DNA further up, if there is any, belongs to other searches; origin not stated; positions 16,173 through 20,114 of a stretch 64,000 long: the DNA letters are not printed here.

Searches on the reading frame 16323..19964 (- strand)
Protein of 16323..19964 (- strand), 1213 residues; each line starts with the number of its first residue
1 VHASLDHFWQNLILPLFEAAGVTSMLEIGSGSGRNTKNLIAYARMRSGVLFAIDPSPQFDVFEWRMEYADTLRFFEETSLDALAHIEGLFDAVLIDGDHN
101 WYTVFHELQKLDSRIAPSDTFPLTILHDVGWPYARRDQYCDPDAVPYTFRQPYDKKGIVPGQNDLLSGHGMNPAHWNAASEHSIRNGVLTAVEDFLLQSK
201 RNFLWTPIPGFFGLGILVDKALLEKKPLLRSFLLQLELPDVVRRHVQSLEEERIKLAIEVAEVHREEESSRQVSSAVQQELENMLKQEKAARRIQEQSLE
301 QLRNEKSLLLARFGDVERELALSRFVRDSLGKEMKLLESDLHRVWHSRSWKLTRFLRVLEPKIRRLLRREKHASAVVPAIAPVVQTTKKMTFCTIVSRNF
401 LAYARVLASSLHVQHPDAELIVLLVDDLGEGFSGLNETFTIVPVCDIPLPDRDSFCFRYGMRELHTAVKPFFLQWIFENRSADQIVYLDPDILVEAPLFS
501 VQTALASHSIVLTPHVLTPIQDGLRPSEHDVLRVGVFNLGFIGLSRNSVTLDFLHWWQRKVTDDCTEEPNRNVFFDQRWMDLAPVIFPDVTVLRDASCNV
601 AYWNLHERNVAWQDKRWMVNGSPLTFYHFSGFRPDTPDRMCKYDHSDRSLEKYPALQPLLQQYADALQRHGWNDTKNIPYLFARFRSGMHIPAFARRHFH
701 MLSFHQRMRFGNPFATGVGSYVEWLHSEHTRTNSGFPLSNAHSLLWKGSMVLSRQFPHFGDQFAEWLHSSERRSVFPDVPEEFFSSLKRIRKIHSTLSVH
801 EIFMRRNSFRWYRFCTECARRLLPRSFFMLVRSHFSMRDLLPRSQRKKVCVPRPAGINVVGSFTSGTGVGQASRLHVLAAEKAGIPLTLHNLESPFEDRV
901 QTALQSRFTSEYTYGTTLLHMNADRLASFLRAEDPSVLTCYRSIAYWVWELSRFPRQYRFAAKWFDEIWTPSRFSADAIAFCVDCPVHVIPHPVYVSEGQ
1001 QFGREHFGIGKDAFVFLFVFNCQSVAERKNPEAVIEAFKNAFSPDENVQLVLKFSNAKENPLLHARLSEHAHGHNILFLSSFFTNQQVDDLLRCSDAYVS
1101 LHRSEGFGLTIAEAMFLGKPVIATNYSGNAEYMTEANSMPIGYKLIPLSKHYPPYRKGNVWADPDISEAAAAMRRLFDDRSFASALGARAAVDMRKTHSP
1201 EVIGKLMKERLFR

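Call 7: search_protein_families(library=pfam, proteins=[window:16323-19964:-], max_evalue=0.001)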
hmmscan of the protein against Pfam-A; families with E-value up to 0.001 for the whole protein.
window:16323-19964:- (1213 aa): 4 families
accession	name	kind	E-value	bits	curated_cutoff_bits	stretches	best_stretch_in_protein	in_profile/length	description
PF00534.26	Glycos_transf_1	-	2.8e-16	60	26.4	1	1013-1189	15-168/172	Glycosyl transferases group 1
PF13692.12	Glyco_trans_1_4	-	2.5e-12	47.7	27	1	1017-1136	5-118/142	Glycosyl transferases group 1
PF13578.12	Methyltransf_24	-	1.8e-10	42.1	26.3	1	26-118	1-97/105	Methyltransferase domain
PF20706.3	GT4-conflict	-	4.9e-09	36.1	26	1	1028-1146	211-333/385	Family 4 Glycosyltransferase in conflict systems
